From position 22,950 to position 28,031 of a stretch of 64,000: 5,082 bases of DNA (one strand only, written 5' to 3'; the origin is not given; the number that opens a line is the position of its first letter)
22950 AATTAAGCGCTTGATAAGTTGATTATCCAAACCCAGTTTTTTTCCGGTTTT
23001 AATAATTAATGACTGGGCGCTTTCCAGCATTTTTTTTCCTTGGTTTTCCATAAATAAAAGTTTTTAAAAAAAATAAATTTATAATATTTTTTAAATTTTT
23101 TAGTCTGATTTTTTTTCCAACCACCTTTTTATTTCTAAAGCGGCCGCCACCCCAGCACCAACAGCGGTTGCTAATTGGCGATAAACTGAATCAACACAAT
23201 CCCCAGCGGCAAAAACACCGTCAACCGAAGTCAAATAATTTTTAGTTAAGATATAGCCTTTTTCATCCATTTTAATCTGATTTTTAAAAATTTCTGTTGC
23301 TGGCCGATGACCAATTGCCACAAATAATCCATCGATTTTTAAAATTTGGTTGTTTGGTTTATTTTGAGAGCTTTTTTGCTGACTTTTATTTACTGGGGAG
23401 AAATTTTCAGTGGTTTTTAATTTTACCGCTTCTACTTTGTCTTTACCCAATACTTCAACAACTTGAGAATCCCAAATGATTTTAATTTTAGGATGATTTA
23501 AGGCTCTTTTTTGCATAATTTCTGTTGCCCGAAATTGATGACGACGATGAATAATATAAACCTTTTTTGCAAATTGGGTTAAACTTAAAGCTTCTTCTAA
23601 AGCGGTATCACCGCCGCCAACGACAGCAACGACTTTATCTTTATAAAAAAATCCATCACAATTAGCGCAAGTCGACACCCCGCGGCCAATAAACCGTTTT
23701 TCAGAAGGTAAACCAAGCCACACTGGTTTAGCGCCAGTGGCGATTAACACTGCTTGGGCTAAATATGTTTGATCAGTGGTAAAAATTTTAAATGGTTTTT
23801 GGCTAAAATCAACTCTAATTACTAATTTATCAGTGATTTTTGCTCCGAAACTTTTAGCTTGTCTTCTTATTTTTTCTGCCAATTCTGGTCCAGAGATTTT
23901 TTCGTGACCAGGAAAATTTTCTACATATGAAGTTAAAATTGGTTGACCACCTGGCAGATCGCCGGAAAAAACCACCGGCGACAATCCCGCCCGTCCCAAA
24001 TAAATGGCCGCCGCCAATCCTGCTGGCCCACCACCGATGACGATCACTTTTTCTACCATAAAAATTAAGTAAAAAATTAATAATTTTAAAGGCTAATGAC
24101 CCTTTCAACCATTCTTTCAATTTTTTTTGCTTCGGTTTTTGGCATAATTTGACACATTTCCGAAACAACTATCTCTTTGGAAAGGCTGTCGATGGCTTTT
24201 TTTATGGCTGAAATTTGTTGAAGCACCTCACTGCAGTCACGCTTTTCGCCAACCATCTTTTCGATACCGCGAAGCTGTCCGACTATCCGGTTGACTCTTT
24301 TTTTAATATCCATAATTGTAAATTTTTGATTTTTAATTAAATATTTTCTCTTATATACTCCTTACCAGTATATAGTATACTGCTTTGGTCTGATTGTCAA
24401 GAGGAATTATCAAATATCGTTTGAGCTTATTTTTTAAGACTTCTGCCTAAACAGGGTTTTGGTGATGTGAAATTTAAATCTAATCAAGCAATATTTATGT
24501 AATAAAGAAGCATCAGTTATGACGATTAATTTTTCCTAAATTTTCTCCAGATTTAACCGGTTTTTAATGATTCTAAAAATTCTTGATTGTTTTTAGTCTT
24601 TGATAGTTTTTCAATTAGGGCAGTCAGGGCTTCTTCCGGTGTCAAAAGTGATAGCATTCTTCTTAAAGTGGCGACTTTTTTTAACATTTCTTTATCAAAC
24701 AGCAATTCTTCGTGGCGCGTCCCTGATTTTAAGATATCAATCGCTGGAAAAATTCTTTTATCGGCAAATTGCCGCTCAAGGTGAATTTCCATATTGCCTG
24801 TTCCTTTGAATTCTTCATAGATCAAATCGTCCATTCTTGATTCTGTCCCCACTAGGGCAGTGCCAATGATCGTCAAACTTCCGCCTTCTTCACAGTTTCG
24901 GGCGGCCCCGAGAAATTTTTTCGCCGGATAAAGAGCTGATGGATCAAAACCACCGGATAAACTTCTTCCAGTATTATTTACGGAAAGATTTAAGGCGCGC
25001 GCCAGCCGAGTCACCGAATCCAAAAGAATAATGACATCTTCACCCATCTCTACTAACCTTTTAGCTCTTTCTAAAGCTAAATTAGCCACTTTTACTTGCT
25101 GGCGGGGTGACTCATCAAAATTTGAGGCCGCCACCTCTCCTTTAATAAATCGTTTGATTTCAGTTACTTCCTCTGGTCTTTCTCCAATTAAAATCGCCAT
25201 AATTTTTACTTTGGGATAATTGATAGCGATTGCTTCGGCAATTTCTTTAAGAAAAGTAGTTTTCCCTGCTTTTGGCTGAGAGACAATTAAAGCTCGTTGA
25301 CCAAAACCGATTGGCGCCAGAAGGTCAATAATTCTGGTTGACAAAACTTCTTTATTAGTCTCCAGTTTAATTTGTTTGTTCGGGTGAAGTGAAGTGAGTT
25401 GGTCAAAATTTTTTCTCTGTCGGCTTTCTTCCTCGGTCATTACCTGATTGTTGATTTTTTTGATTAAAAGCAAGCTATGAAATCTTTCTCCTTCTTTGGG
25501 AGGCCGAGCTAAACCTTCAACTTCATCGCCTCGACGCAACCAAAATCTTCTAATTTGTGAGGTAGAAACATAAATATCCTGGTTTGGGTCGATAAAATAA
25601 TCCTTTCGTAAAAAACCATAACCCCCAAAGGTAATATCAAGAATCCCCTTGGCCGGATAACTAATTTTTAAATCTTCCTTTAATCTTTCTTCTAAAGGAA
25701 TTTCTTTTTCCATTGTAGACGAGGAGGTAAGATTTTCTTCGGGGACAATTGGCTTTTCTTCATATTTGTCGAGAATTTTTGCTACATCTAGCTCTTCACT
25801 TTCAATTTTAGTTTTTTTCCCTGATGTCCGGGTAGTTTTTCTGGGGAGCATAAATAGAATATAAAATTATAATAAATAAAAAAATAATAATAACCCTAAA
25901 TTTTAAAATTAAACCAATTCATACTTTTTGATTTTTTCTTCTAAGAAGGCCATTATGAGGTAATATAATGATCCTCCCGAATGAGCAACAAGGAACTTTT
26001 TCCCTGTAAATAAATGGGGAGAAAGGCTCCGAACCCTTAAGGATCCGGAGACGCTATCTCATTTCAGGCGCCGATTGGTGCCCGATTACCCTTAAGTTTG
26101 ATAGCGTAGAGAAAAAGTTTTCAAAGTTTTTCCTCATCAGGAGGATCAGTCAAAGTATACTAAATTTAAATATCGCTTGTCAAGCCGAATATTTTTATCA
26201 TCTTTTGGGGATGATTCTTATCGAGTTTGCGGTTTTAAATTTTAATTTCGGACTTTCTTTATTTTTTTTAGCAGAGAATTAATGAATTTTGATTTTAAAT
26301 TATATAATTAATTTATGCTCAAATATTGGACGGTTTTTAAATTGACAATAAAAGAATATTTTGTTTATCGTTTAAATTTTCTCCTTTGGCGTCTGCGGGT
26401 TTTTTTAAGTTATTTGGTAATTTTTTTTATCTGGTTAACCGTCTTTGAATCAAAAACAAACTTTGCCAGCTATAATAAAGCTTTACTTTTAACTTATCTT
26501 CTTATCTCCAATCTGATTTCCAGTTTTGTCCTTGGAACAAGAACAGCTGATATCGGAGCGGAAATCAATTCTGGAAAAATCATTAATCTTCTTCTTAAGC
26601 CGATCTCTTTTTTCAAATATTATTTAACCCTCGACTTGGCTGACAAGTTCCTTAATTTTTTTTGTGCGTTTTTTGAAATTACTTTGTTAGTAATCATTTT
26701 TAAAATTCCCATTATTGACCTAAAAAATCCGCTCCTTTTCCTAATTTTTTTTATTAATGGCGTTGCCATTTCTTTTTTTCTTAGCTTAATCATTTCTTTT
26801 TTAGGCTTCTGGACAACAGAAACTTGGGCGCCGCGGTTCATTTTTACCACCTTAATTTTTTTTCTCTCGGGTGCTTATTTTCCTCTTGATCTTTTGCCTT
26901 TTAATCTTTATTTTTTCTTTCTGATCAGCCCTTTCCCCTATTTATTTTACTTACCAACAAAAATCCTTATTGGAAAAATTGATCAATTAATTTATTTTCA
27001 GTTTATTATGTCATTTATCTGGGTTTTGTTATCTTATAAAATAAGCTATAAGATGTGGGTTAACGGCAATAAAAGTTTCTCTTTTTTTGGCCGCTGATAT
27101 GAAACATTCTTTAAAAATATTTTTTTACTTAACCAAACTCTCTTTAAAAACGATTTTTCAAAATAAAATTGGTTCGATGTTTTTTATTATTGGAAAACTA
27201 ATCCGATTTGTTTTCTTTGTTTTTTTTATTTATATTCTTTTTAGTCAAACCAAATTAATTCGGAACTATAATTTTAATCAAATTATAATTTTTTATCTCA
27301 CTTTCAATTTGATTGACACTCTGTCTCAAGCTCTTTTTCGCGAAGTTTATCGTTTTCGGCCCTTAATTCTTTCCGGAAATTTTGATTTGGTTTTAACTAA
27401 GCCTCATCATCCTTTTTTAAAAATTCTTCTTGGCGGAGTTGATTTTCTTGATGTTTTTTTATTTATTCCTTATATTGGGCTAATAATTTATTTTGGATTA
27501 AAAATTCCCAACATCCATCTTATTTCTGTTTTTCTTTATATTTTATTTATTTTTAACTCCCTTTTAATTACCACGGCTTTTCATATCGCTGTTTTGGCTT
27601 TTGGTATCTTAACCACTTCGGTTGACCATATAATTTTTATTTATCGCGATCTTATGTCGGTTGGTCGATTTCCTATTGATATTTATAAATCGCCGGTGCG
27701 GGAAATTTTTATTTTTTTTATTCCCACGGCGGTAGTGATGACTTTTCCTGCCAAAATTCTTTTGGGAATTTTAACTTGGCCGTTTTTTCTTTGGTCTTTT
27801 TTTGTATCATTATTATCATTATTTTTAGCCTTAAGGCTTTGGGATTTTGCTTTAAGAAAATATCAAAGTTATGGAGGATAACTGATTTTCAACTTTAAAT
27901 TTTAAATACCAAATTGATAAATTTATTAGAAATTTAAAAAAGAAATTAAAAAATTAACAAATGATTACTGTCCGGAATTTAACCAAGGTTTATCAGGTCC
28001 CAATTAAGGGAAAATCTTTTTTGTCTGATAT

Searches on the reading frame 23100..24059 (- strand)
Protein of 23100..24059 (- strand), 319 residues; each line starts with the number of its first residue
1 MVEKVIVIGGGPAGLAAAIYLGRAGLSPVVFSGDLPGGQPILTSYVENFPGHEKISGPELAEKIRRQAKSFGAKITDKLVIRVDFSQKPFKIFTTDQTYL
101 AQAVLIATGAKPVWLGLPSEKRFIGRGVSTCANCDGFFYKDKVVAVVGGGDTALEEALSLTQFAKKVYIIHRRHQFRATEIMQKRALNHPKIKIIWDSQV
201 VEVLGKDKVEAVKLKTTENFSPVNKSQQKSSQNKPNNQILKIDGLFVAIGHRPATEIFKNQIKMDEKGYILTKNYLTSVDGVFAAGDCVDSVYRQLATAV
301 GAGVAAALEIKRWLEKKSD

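Call 78: search_protein_families(library=pfam, proteins=[window:23100-24059:-], max_evalue=0.00001)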
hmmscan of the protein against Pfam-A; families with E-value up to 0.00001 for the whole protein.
window:23100-24059:- (319 aa): 6 families
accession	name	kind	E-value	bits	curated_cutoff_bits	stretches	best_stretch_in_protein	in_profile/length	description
PF07992.20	Pyr_redox_2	-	4.5e-56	190.8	26.1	1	4-303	2-291/291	Pyridine nucleotide-disulphide oxidoreductase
PF13738.12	Pyr_redox_3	-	9.3e-25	87.9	30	1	51-286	74-305/305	Pyridine nucleotide-disulphide oxidoreductase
PF00070.33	Pyr_redox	-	1.1e-17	64.8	22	1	144-215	2-80/82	Pyridine nucleotide-disulphide oxidoreductase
PF03486.20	HI0933_like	-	1.2e-06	28.6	50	0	4-32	2-30/244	HI0933-like protein Rossmann domain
PF01266.30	DAO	-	1.4e-06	28.5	27.9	0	4-38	1-37/353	FAD dependent oxidoreductase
PF00890.30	FAD_binding_2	-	1.4e-06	28.2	20.4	0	5-33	2-30/414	FAD binding domain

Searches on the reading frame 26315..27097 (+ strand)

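Call 78: search_protein_families(library=pfam, proteins=[window:26315-27097:+], max_evalue=0.00001)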
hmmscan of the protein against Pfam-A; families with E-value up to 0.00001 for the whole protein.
window:26315-27097:+ (260 aa): 1 family
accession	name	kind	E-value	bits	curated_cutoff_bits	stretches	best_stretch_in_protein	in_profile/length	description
PF06182.17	ABC2_membrane_6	-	4.5e-17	63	22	1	31-255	2-225/229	ABC-2 family transporter protein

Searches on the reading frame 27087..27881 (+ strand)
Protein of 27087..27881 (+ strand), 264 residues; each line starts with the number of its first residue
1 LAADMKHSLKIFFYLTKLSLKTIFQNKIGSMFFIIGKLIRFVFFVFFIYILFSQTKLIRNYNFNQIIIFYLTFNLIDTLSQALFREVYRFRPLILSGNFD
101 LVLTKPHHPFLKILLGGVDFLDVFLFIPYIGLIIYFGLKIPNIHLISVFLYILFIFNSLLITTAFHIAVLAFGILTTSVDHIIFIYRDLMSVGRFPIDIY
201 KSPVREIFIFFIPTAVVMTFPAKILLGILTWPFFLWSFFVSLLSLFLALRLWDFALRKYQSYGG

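Call 79: search_protein_families(library=pfam, proteins=[window:27087-27881:+], max_evalue=0.00001)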
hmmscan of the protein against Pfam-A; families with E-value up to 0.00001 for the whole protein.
window:27087-27881:+ (264 aa): 1 family
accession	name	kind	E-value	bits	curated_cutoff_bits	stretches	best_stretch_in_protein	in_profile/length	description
PF06182.17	ABC2_membrane_6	-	2.8e-35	122.6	22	1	43-263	6-229/229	ABC-2 family transporter protein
